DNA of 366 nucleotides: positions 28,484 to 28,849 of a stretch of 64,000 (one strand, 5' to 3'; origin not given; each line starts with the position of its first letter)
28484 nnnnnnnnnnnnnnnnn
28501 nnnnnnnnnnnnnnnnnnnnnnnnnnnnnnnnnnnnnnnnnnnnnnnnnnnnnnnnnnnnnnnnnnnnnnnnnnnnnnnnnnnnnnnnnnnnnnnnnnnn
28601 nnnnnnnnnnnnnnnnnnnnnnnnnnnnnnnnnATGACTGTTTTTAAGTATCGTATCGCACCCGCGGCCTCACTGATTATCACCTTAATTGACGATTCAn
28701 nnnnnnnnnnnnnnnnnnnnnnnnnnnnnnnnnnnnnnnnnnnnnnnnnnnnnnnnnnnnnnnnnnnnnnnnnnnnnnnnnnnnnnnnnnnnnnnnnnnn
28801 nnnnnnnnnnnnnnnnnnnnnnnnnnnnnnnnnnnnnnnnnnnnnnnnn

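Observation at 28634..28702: Unannotated 22-codon ORF with strong expression signals directly upstream of the ABC exporter genes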

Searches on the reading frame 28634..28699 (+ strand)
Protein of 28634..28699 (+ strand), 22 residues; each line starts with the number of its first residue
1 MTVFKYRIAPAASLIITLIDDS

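Call 54: search_dna_similar(query=window:28634-28699:+, collection=plasmids, mode=protein, max_evalue=10, max_rows=10)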
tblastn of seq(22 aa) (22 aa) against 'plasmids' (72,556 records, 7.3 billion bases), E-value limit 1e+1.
No match.
